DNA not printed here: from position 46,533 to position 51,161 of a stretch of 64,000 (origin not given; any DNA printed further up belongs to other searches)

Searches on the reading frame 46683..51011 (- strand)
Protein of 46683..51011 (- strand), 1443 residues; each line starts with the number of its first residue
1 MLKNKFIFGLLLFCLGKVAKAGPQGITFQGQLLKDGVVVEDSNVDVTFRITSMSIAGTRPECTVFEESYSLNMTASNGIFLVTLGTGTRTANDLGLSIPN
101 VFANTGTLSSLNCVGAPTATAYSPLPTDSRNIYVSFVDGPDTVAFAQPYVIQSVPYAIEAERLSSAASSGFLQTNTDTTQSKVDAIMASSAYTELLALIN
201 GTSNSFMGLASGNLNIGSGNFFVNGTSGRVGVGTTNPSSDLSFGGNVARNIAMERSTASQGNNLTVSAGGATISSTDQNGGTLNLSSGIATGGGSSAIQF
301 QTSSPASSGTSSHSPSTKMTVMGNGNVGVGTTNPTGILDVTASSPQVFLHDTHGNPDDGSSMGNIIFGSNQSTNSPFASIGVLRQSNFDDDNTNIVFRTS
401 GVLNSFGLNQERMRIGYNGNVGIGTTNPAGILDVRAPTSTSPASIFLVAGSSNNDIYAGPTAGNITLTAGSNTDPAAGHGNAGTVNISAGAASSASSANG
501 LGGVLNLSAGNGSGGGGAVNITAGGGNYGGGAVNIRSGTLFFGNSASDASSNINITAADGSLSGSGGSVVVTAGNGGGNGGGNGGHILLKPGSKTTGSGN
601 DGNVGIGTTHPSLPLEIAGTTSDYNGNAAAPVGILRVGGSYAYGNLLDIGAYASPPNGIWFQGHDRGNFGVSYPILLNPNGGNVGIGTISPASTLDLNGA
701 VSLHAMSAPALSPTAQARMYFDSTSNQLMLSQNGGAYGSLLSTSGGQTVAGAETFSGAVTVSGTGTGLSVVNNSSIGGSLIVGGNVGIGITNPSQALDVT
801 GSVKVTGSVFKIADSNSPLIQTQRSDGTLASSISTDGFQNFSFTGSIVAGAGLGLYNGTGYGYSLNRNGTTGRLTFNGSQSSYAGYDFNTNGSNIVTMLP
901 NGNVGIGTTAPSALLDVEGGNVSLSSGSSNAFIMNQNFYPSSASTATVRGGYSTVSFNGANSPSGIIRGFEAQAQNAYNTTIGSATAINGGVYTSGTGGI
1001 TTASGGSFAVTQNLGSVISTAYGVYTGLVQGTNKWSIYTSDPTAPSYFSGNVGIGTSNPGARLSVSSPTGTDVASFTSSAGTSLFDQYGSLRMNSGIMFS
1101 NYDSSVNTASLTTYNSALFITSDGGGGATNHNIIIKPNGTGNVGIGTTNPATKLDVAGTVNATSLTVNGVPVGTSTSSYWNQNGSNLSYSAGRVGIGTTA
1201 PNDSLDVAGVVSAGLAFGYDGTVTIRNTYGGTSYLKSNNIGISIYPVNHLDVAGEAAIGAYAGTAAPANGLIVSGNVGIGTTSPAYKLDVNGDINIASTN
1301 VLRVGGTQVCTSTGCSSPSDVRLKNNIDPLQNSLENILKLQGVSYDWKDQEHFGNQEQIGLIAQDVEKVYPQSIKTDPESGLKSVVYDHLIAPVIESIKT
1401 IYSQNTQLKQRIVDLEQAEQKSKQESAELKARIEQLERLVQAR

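Call 82: search_protein_families(library=pfam, proteins=[window:46683-51011:-], max_evalue=0.001)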
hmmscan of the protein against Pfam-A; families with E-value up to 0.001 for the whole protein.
window:46683-51011:- (1443 aa): 1 family
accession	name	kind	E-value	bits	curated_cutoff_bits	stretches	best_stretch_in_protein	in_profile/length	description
PF13884.11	Peptidase_S74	-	2.2e-17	63.5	22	1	1319-1372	1-55/58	Chaperone of endosialidase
